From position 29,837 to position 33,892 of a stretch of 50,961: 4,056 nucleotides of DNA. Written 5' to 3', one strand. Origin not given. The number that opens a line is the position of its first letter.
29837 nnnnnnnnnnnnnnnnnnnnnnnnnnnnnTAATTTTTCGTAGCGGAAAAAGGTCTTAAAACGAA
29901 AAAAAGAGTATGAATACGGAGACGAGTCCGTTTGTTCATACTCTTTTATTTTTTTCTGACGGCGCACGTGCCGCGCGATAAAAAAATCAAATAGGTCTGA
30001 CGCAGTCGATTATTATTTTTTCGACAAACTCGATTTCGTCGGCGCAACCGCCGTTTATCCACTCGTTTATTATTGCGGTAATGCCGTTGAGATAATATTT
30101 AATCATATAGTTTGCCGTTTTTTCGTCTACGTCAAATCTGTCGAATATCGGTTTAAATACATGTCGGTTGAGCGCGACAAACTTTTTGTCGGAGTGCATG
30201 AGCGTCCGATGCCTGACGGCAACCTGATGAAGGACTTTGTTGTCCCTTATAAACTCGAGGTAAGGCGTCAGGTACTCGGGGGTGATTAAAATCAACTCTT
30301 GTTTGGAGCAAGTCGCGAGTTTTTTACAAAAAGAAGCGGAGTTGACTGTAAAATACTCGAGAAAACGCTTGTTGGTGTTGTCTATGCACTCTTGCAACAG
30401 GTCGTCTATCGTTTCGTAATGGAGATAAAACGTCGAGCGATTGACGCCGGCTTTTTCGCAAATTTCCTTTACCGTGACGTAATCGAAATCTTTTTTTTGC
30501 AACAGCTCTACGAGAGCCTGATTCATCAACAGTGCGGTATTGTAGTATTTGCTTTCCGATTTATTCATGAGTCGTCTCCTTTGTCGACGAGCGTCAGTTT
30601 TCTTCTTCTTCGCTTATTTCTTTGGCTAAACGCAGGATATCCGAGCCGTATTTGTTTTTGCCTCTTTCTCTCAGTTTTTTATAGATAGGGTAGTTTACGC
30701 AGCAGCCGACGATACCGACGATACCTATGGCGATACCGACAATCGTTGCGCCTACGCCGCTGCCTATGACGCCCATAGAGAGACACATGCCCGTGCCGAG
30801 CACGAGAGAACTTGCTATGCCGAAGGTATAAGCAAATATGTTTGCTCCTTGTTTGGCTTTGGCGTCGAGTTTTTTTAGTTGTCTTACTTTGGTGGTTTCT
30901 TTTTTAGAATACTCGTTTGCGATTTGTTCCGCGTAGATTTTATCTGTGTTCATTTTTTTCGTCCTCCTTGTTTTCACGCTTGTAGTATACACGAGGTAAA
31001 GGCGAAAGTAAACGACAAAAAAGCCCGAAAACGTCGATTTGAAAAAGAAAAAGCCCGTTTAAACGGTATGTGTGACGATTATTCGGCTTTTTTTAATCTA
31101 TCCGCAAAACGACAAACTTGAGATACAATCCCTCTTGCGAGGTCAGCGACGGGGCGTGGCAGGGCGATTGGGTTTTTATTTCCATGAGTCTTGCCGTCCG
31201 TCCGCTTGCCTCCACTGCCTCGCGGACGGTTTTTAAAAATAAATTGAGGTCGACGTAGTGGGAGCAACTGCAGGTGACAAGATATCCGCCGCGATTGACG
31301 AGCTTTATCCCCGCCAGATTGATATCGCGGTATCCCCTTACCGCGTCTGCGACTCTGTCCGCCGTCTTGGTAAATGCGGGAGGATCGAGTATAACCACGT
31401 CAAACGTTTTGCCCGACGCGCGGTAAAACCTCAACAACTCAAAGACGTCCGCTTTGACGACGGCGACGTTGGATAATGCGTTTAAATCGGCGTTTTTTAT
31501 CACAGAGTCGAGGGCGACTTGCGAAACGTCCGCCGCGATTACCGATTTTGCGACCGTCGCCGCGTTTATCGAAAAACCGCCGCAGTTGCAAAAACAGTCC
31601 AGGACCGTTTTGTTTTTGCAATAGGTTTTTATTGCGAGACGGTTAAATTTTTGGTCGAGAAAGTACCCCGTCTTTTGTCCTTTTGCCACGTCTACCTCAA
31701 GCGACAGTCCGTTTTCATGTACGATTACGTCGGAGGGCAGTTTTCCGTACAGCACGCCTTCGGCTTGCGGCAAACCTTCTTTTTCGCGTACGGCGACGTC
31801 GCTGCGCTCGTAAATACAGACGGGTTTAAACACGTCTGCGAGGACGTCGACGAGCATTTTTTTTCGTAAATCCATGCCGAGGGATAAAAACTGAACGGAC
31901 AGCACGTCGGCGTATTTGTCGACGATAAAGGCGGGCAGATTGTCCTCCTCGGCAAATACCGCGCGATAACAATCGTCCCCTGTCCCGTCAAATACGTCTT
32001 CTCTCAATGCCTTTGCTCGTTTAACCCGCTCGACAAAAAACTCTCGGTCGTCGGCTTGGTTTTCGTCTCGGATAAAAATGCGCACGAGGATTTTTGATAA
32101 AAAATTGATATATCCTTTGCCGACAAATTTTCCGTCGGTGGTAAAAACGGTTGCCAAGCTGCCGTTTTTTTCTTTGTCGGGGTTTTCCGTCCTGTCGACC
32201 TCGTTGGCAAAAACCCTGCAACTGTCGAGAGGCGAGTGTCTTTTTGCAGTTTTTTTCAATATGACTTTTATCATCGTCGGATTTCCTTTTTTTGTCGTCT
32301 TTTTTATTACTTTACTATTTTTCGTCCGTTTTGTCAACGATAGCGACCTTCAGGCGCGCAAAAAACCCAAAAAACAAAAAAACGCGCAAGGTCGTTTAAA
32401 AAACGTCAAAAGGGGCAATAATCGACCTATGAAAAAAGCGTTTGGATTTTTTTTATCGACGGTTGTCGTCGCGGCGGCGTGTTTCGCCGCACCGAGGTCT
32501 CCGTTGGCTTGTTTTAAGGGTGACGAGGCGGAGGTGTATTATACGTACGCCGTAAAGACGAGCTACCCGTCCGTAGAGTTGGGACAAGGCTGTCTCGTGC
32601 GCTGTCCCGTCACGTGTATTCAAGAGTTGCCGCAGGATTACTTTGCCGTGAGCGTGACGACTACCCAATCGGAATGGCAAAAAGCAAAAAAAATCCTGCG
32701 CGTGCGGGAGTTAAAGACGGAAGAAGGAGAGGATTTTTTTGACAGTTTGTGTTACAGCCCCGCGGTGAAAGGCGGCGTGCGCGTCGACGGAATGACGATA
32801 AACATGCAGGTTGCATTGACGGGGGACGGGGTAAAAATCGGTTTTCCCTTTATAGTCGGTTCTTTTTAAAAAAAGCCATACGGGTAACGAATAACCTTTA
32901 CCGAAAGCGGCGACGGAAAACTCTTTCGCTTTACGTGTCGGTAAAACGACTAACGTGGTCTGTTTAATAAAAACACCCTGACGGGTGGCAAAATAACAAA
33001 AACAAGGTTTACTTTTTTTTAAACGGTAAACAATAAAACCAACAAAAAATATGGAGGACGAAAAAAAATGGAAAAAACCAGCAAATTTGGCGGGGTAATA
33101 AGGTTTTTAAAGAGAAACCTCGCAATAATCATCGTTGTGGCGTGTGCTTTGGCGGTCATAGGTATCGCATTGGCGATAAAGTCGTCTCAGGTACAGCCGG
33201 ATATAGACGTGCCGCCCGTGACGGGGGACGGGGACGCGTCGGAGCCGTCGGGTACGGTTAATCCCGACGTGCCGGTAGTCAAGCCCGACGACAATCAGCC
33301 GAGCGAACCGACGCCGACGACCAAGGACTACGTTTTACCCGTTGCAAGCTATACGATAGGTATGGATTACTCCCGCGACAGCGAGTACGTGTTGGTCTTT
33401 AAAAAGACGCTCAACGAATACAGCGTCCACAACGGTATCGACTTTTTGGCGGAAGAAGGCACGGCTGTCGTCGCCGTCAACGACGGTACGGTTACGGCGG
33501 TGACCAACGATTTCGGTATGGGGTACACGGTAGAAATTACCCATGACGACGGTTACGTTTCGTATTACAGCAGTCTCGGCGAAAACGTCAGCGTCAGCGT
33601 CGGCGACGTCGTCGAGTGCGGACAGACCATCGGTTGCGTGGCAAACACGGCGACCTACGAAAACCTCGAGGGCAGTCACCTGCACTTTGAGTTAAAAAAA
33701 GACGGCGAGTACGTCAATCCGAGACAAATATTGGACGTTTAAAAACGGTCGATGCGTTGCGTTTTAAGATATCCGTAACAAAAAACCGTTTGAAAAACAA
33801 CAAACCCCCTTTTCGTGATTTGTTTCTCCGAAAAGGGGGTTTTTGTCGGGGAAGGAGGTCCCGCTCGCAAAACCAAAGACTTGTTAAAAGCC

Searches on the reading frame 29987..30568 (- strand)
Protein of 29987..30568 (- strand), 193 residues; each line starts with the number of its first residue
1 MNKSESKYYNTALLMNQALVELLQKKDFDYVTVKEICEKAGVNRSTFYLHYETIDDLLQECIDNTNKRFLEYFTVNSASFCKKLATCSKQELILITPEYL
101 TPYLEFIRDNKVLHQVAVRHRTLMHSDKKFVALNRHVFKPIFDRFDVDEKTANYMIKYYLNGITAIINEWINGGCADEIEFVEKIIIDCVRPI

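Call 10: search_protein_families(library=pfam, proteins=[window:29987-30568:-])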
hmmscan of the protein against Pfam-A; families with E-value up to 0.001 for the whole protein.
window:29987-30568:- (193 aa): 3 families
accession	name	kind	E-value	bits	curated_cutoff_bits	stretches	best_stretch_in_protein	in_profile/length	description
PF00440.29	TetR_N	-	3.8e-10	39.8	24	1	18-61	4-47/47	Bacterial regulatory proteins, tetR family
PF14278.11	TetR_C_8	-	2.5e-09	37.6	26.1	1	98-187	5-98/103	Transcriptional regulator C-terminal region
PF13022.12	HTH_Tnp_1_2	-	1.1e-05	26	27.9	1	18-51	14-47/122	Helix-turn-helix of insertion element transposase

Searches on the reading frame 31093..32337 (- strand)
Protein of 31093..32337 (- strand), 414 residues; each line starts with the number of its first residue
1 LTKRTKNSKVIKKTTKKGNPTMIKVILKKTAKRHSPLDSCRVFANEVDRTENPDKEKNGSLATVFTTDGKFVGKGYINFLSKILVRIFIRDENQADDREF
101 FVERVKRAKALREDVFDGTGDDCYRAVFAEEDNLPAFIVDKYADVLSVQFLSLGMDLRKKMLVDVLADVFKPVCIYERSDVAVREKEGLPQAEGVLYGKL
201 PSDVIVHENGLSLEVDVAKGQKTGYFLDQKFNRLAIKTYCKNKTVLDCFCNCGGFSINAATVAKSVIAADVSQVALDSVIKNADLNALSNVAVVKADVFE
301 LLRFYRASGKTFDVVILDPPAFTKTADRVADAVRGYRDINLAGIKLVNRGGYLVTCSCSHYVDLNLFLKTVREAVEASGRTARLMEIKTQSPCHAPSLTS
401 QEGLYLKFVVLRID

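Call 10: search_protein_families(library=pfam, proteins=[window:31093-32337:-])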
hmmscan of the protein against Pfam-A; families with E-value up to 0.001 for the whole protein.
window:31093-32337:- (414 aa): 12 families
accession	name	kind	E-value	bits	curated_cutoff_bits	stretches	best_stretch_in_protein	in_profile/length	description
PF10672.15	Methyltrans_SAM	-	2.9e-20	73.1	27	1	193-374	75-256/286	S-adenosylmethionine-dependent methyltransferase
PF09445.16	Methyltransf_15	-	2.4e-10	40.7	22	1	243-320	2-80/165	RNA cap guanine-N2 methyltransferase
PF13847.12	Methyltransf_31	-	7e-10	39.2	27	1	241-371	3-122/145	Methyltransferase domain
PF17785.7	PUA_3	-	1e-09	38.5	22.6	1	25-88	1-62/64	PUA-like domain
PF03602.21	Cons_hypoth95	-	1.8e-09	37.9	24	1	236-331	36-134/182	Conserved hypothetical protein 95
PF02475.24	TRM5-TYW2_MTfase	-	2.6e-08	34.4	28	1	205-323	2-116/164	TRM5/TYW2 methyltransferase domain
PF01189.24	Methyltr_RsmB-F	-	1.1e-06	28.9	27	1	241-376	8-155/199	16S rRNA methyltransferase RsmB/F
PF05175.20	MTS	-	1.7e-05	24.9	23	1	241-326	31-113/170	Methyltransferase small domain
PF02005.22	TRM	-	3.1e-05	23.8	27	1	242-319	50-128/376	N2,N2-dimethylguanosine tRNA methyltransferase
PF01728.25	FtsJ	-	0.00011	22.7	24.1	1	228-354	13-136/181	FtsJ-like methyltransferase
PF05958.17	tRNA_U5-meth_tr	-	0.00018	21.1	23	1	241-300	201-260/357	tRNA (Uracil-5-)-methyltransferase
PF06325.19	PrmA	-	0.00028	20.9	22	1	241-316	161-231/296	Ribosomal protein L11 methyltransferase (PrmA)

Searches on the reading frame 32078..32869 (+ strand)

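Call 11: search_protein_families(library=pfam, proteins=[window:32078-32869:+])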
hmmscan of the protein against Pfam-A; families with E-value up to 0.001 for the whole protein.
window:32078-32869:+ (263 aa): 0 families

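Call 70: search_protein_families(library=pfam, max_evalue=0.5, proteins=[window:32078-32869:+])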
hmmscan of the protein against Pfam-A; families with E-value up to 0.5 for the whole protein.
window:32078-32869:+ (263 aa): 1 family
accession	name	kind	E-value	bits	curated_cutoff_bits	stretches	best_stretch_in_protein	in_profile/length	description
PF22236.2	TEBP_OB2-like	-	0.26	11.8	27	0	182-217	35-70/100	Telomere end-binding protein alpha subunit OB2 domain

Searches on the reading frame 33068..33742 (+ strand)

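Call 11: search_protein_families(library=pfam, proteins=[window:33068-33742:+])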
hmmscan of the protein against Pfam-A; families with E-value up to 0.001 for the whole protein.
window:33068-33742:+ (224 aa): 1 family
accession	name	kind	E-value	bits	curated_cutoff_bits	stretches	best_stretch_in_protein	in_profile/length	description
PF01551.29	Peptidase_M23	-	6.6e-26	90.8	28.7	1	120-218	2-96/96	Peptidase family M23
